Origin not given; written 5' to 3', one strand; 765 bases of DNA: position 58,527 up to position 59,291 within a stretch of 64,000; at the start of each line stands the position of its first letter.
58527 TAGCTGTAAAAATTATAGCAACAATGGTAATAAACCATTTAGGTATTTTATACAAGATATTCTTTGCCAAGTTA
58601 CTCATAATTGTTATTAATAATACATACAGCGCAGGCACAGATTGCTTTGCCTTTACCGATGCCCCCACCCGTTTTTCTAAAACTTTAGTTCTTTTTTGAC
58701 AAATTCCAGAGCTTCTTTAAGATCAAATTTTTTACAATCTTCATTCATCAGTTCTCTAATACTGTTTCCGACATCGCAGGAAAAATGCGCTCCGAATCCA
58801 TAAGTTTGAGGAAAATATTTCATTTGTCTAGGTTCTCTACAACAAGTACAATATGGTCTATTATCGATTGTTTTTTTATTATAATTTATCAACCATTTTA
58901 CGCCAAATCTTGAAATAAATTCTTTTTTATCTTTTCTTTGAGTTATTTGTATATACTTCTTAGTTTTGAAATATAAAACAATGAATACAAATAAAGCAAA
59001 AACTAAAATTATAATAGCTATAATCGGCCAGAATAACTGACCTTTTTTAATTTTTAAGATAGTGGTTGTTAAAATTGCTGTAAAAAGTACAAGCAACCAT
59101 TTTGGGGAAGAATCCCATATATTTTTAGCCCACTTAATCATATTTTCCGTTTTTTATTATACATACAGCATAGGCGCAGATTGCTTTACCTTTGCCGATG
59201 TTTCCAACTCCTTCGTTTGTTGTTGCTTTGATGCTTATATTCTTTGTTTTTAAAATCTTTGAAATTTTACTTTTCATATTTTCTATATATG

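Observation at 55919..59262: Cassette array between ispF and cysS: a type II R-M pair plus three small-membrane-protein genes, each preceded by a copy of the ispF 3' tail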

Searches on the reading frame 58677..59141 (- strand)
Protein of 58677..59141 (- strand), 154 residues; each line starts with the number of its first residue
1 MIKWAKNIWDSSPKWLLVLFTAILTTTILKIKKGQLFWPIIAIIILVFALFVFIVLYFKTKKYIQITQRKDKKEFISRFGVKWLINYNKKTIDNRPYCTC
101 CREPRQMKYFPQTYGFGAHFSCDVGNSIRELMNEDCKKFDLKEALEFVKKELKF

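Call 6: search_protein_families(library=pfam, proteins=[window:58677-59141:-], max_evalue=0.01)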
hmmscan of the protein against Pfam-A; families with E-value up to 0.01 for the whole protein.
window:58677-59141:- (154 aa): 2 families
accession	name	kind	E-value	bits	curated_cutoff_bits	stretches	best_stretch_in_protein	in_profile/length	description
PF03219.20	TLC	-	0.00048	19.5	21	1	18-87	75-142/491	TLC ATP/ADP transporter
PF03553.21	Na_H_antiporter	-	0.0033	17.2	23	1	12-114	9-104/303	Na+/H+ antiporter family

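Call 15: find_homologous_proteins(query=window:58677-59141:-, max_evalue=0.01)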
Query window:58677-59141:- (154 aa): 2 proteins with E <= 0.01 among 60 candidates.
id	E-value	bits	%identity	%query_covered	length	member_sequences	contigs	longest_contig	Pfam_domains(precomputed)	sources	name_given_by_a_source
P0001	1.8e-99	348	100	100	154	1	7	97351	-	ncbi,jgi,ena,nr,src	ncbi:MAG: hypothetical protein A2539_04135 [Elusimicrobia bacterium RIFOXYD2_FULL_34_15]|nr:MAG: hyp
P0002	6.3e-70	252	69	100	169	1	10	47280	-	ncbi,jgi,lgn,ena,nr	ncbi:MAG TPA: hypothetical protein DCP53_02870 [Elusimicrobia bacterium]|nr:hypothetical protein [El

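Call 37: search_protein_families(library=padloc, proteins=[window:58677-59141:-], max_evalue=0.1)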
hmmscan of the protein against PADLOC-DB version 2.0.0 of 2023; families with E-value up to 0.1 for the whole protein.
window:58677-59141:- (154 aa): 0 families

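Call 38: search_protein_families(library=ncbifam, proteins=[window:58677-59141:-], max_evalue=0.1)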
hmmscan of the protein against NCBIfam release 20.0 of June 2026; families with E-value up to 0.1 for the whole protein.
window:58677-59141:- (154 aa): 4 families
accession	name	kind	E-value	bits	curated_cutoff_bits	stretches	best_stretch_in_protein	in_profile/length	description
NF000780.0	PRK00052.4-1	equivalog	0.00078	18.7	547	1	16-80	230-295/327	prolipoprotein diacylglyceryl transferase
NF045999.1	MAG1140_fam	equivalog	0.0057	16.8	35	1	32-82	4-54/126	MAG1140 family protein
TIGR00792.1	gph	subfamily_domain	0.006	15.3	231.35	1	16-75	150-210/437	glycoside-pentoside-hexuronide (GPH):cation symporter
TIGR00374.1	TIGR00374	subfamily_domain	0.093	12.1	43.2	0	5-79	111-181/323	flippase-like domain-containing protein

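Call 39: search_protein_families(library=phrogs, proteins=[window:58677-59141:-], max_evalue=0.1)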
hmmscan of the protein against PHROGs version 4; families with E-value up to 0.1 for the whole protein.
window:58677-59141:- (154 aa): 2 families
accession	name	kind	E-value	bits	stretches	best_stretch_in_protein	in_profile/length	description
phrog_13108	-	unknown function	0.036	15.3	1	41-73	4-42/53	-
phrog_8912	-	unknown function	0.061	14.5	0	41-72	5-36/90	-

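Call 45: search_protein_representatives(alignment_id=A3)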
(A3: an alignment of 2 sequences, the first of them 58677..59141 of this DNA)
Query: 2 sequences, 169 profile positions. Proteins with E-value up to 0.001 (for the whole library): 11; up to 1e-10: 2; up to 1e-30: 1. The best 11 are listed.
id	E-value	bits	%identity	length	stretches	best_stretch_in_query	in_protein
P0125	3.6e-41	156.8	-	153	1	1-154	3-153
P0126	5.1e-19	84.7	-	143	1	1-50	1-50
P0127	6.0e-07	45.4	-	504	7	66-92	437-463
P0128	3.4e-06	43.0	-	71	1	1-69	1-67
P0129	5.1e-06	42.4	-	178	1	33-112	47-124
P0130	9.1e-06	41.6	-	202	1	42-128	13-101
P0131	7.7e-05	38.6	-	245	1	43-107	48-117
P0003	7.8e-05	38.6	-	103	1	1-65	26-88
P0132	4.6e-04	36.1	-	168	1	21-108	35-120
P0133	5.9e-04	35.7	-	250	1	46-107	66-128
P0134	6.2e-04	35.6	-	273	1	7-117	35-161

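Call 49: find_encoding_contigs(protein=P0125, flank=8000, max_places=6)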
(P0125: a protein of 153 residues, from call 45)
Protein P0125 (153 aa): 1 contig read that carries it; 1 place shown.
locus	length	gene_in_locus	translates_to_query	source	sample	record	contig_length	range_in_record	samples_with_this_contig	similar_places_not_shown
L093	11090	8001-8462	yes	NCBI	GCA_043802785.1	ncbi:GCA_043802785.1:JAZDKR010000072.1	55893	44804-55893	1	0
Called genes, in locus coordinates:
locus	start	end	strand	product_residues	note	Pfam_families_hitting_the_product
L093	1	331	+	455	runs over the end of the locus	PF00772:DnaB, PF13481:AAA_25, PF03796:DnaB_C, PF06745:ATPase (weak)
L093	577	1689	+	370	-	PF01168:Ala_racemase_N, PF00842:Ala_racemase_C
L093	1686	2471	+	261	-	PF02405:MlaE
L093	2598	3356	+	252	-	PF00005:ABC_tran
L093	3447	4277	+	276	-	PF02470:MlaD, PF28544:Helical_needle (faint)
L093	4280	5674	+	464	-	PF18073:Zn_ribbon_LapB, PF13481:AAA_25, PF03796:DnaB_C, PF06745:ATPase, PF00004:AAA (weak), PF13541:ChlI, PF05362:Lon_C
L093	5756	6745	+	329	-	PF27675:YCF81_N, PF01850:PIN (weak)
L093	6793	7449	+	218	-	PF01128:IspD, PF12804:NTP_transf_3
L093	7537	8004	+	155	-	PF02542:YgbB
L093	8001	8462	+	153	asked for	-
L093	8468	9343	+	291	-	PF01170:UPF0020 (faint), PF13847:Methyltransf_31 (faint), PF01555:N6_N4_Mtase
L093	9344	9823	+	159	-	-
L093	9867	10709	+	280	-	PF01555:N6_N4_Mtase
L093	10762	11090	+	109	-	?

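Call 50: find_encoding_contigs(protein=P0128, flank=8000, max_places=6)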
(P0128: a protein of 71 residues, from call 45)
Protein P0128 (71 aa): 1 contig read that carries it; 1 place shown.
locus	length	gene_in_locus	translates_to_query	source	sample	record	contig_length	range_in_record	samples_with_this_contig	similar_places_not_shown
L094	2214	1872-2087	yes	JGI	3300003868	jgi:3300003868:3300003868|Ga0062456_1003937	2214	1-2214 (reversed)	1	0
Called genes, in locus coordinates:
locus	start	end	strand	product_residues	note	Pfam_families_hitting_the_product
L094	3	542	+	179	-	?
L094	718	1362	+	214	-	PF01128:IspD, PF12804:NTP_transf_3 (weak)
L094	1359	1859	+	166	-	PF02542:YgbB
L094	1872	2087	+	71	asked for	-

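Call 70: search_protein_families(library=padloc, proteins=[L093:8468-9343:+, L093:9344-9823:+, L093:9867-10709:+, L093:10762-11088:+], max_evalue=0.001)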
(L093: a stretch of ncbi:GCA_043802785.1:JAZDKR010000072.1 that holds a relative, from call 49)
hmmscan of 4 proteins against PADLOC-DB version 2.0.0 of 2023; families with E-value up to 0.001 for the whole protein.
L093:8468-9343:+ (291 aa): 76 families (the best 25 are shown)
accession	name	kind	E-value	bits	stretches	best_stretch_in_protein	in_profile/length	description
PDLC03299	MTase_II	-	6.3e-52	174.9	1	29-280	12-259/296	Type II methyltransferase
PDLC03371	MTase_II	-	2.8e-45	152.9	1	28-284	7-258/260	Type II methyltransferase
PDLC03320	MTase_II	-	3.3e-37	126.2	1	30-282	28-278/289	Type II methyltransferase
PDLC03387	MTase_II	-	9.5e-31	105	2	113-281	141-278/289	Type II methyltransferase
PDLC03238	MTase_II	-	1.2e-29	101.7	1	31-287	123-372/428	Type II methyltransferase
PDLC03216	MTase_II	-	1.5e-29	101.1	2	216-284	193-261/364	Type II methyltransferase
PDLC03230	MTase_II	-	4.1e-28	96.7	1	2-278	6-282/360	Type II methyltransferase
PDLC03339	MTase_II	-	1.6e-27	94.3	2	115-281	107-274/399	Type II methyltransferase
PDLC03251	MTase_II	-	3.4e-27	93.4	1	31-282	4-270/282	Type II methyltransferase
PDLC03327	MTase_II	-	5e-27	93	1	17-279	25-285/319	Type II methyltransferase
PDLC03738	oMTase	-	2.3e-25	87.1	2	216-282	203-269/376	orphan methyltransferase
PDLC03353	MTase_II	-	4.2e-24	83.5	1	211-285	187-256/260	Type II methyltransferase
PDLC03300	MTase_II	-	1.7e-22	77.9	1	172-281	176-279/302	Type II methyltransferase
PDLC03350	MTase_II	-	1.1e-21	75.5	2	217-282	234-299/312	Type II methyltransferase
PDLC03265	MTase_II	-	3.8e-21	73.9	2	217-281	267-331/333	Type II methyltransferase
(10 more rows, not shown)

L093:9344-9823:+ (159 aa): 0 families

L093:9867-10709:+ (280 aa): 70 families (the best 25 are shown)
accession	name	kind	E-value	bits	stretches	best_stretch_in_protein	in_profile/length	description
PDLC03299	MTase_II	-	4.2e-76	254.3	1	26-270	8-259/296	Type II methyltransferase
PDLC03371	MTase_II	-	2.1e-66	222.1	1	31-272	9-256/260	Type II methyltransferase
PDLC03353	MTase_II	-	6.6e-50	168.1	1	30-273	7-255/260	Type II methyltransferase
PDLC03230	MTase_II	-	3.8e-48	162.6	1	2-274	6-288/360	Type II methyltransferase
PDLC03320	MTase_II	-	2.6e-44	149.5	1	28-272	29-278/289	Type II methyltransferase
PDLC03216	MTase_II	-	1.7e-43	147.1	1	26-272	5-259/364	Type II methyltransferase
PDLC03238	MTase_II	-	9.2e-43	144.8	1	32-271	123-366/428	Type II methyltransferase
PDLC03300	MTase_II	-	1.4e-42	143.8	2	69-271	78-279/302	Type II methyltransferase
PDLC03387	MTase_II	-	8.6e-41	138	2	114-275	133-283/289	Type II methyltransferase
PDLC03738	oMTase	-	2.3e-40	136.4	1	25-269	13-266/376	orphan methyltransferase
PDLC03337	MTase_II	-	5.9e-37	125.4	1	29-270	5-248/264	Type II methyltransferase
PDLC03265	MTase_II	-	9.8e-37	125.1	2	24-144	17-140/333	Type II methyltransferase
PDLC03327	MTase_II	-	8.5e-36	121.8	1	38-268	45-284/319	Type II methyltransferase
PDLC03339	MTase_II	-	2.8e-35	119.8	2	188-269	192-272/399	Type II methyltransferase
PDLC03350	MTase_II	-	2.7e-30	103.9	1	28-271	52-298/312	Type II methyltransferase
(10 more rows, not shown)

L093:10762-11088:+ (109 aa): 0 families

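Call 71: search_protein_families(library=pfam, proteins=[L093:9344-9823:+, L093:10762-11088:+, P0129, P0130, P0131], max_evalue=0.01)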
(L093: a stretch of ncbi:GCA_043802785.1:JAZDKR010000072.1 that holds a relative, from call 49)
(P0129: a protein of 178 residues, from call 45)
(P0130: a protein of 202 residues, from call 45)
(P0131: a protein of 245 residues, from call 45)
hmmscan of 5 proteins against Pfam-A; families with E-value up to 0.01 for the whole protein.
L093:9344-9823:+ (159 aa): 1 family
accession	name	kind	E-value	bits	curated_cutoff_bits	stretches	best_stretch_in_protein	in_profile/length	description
PF09225.16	Endonuc-PvuII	-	0.0014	19.1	25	1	6-127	6-118/155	Restriction endonuclease PvuII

L093:10762-11088:+ (109 aa): 0 families

P0129 (178 aa): 0 families

P0130 (202 aa): 1 family
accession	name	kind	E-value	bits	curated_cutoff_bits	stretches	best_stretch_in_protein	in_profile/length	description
PF01454.25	MAGE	-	0.0011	19.2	25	1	14-46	121-153/207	MAGE homology domain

P0131 (245 aa): 0 families

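Call 72: find_encoding_contigs(protein=P0129, flank=5000, max_places=3)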
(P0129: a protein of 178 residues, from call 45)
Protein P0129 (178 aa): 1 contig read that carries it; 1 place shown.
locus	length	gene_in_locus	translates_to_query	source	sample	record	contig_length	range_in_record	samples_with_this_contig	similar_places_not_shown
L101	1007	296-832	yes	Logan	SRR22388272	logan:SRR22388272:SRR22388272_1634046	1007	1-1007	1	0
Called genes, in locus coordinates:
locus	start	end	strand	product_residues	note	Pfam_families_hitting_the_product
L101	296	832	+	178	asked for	-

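Call 73: find_encoding_contigs(protein=P0131, flank=5000, max_places=3)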
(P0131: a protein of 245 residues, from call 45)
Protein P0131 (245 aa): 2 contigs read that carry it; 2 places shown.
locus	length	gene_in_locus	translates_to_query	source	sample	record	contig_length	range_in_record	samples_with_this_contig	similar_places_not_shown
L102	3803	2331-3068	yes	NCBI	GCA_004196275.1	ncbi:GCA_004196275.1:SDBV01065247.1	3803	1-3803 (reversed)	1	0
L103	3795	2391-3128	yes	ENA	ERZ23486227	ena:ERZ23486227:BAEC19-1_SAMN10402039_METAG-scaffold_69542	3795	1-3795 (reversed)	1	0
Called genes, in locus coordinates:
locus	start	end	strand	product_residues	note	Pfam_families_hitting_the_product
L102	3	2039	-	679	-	?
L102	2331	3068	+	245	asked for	-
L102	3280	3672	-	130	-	-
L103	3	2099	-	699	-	?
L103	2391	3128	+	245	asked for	-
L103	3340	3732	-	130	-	-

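Call 81: predict_structure(alignment_id=A5)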
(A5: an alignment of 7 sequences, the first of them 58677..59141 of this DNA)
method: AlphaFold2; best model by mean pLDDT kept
length: 154 residues; sequences in the alignment: 7
mean_pLDDT: 73.8   pTM: 0.49
mean pLDDT of the five models: 73.8, 73.6, 72.6, 71.5, 68.7
residues with pLDDT >= 90: 1; 70-90: 98; 50-70: 47; < 50: 8
segments of 3 or more residues with pLDDT < 50: 63-68
pLDDT, mean of each block of 10 residues (from residue 1): 55 64 67 65 77 74 47 76 83 86 83 76 81 83 87 80
secondary structure, 60 per line:
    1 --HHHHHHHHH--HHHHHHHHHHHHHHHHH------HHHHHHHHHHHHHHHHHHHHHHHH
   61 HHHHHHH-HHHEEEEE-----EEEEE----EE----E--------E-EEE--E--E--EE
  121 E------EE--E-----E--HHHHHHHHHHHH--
elements in order: H3-11 H14-30 H37-67 E72-76 E82-86 E108-110 E119-121 H141-152

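Call 84: fold_search(model_id=the predicted structure, library=pdb)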
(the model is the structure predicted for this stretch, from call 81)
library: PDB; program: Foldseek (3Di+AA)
matches with E <= 10: 163; with E <= 0.001: 0
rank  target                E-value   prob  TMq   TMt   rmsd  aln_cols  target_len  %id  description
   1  4x7r_A                2.6e-01  0.23  0.19  0.07  10.3        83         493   17  Crystal structure of S. aureus TarM G117R mutant in complex with Fondaparinux, alpha-GlcNAc-glycerol and UDP (released 2015-02-25)
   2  9oox_M                3.2e-01  0.54  0.32  0.37  14.0       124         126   12  Cryo-EM Structure of the Escherichia phage HK446 Rip1 in complex with the Enterobacteria phage T6 small terminase (released 2026-02-04)
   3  4x7p_A                4.6e-01  0.18  0.19  0.08  10.3        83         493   17  Crystal structure of apo S. aureus TarM (released 2015-02-18)
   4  4wac                  5.1e-01  0.16  0.19  0.07  10.3        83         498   17  Crystal Structure of TarM (released 2015-02-25)
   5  9oox_L                6.2e-01  0.35  0.28  0.33  12.4       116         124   11  Cryo-EM Structure of the Escherichia phage HK446 Rip1 in complex with the Enterobacteria phage T6 small terminase (released 2026-02-04)
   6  6kkg_A                9.5e-01  0.11  0.19  0.30  13.7        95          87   12  Crystal structure of MAGI2-Dendrin complex (released 2020-07-29)
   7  7qd7                  1.1e+00  0.04  0.13  0.05  14.3       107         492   16  TarM(Se)_G117R (released 2023-05-10)
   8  7qh9_DDD              1.4e+00  0.08  0.18  0.07  13.2        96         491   18  TarM(Se)_G117R-4RboP (released 2023-05-10)
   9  2kxq_MODEL_1_A        1.5e+00  0.08  0.18  0.25   9.7        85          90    8  Solution Structure of Smurf2 WW2 and WW3 bound to Smad7 PY motif containing peptide (released 2010-10-13)
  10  4ory_F                1.6e+00  0.04  0.15  0.14  13.1       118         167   10  Three-dimensional structure of the C65A-K59A double mutant of Human lipocalin-type Prostaglandin D Synthase holo, seco (released 2014-08-06)
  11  3oeq                  1.8e+00  0.07  0.19  0.22  11.2       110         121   13  Crystal structure of trimeric frataxin from the yeast Saccharomyces cerevisiae, with full length n-terminus (released 2011-08-24)
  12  9i2c_A                2.0e+00  0.07  0.16  0.06  10.1        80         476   10  Cryo-EM structure of KBTBD4 WT-HDAC2-CoREST1 2:1:1 complex mediated by molecular glue UM171 (released 2025-04-09)
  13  7cbm_L                2.0e+00  0.02  0.12  0.08  17.6       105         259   10  Cryo-EM structure of the flagellar distal rod with partial hook from Salmonella (released 2021-04-28)
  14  3m7f_A                2.2e+00  0.08  0.17  0.22   5.7        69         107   17  Crystal structure of the Nedd4 C2/Grb10 SH2 complex (released 2010-10-27)
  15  8fkp_NQ               2.2e+00  0.08  0.17  0.10   9.5        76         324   14  Human nucleolar pre-60S ribosomal subunit (State A1) (released 2023-07-12)
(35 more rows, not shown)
